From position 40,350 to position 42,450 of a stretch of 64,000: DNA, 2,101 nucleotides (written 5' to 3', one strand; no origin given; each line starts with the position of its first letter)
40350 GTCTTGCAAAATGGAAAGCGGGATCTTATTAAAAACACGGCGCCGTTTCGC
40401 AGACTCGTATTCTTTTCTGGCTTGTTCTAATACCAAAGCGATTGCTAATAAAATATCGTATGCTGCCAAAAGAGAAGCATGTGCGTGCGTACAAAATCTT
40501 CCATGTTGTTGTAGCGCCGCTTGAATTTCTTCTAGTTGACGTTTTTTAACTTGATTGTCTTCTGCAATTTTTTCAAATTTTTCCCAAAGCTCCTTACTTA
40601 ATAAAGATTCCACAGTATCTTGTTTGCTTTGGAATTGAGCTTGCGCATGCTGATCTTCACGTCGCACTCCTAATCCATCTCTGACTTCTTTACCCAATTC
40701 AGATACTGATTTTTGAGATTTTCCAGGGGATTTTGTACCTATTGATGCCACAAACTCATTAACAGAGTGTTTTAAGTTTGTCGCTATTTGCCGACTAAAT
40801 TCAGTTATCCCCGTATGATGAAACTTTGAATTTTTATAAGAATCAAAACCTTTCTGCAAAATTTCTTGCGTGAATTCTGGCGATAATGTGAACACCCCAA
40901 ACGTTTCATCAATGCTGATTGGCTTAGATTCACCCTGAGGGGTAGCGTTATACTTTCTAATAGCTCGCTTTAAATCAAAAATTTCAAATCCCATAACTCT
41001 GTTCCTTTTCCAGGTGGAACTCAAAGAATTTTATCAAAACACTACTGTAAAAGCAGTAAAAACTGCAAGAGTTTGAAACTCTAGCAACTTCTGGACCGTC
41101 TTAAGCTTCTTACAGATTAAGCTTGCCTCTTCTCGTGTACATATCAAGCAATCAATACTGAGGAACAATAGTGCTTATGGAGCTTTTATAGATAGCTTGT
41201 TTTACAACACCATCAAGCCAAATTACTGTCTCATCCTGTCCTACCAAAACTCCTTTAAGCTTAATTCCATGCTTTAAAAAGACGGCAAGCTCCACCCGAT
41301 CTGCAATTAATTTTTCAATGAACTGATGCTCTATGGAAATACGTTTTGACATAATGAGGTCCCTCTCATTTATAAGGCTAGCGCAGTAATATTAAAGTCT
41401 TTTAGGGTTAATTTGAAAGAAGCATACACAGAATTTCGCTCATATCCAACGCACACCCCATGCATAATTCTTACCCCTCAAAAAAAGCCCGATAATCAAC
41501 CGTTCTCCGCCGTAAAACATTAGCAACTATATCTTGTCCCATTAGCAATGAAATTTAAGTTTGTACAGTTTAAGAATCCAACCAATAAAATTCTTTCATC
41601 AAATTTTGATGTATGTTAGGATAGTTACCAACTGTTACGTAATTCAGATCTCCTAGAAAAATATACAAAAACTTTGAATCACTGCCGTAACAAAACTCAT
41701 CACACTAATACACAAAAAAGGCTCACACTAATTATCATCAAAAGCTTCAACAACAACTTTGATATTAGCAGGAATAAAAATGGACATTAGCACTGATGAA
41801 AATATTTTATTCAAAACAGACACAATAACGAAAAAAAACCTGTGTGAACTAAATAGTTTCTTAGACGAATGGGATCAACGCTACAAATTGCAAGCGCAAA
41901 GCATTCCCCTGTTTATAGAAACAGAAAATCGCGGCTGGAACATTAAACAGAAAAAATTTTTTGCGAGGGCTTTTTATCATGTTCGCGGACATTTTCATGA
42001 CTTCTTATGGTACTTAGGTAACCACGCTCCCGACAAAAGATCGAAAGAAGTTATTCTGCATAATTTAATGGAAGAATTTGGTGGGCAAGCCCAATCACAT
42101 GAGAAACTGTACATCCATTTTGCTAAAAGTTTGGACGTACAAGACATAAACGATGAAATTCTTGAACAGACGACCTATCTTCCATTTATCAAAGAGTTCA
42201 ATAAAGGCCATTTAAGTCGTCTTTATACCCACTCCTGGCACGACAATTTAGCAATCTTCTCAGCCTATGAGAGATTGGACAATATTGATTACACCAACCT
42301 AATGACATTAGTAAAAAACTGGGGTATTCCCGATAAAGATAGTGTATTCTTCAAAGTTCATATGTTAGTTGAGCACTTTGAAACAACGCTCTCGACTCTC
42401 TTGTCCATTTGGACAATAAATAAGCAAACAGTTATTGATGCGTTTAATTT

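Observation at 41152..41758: Hfq paralog on the mobile element with a 400-bp untranslated upstream region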

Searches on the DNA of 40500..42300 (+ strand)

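Call 20: search_rna_families(source=window, start=40500, end=42300, threshold=evalue, max_evalue=1)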
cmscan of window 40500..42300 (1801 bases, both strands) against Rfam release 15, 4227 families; matches with E-value up to 1: 0.
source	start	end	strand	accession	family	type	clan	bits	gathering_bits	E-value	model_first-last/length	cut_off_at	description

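Call 98: search_dna_similar(query=window:41353-41779:+, collection=plasmids, mode=distant, max_evalue=0.01, max_rows=10)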
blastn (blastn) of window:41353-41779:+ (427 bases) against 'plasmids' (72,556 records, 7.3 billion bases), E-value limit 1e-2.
No match.
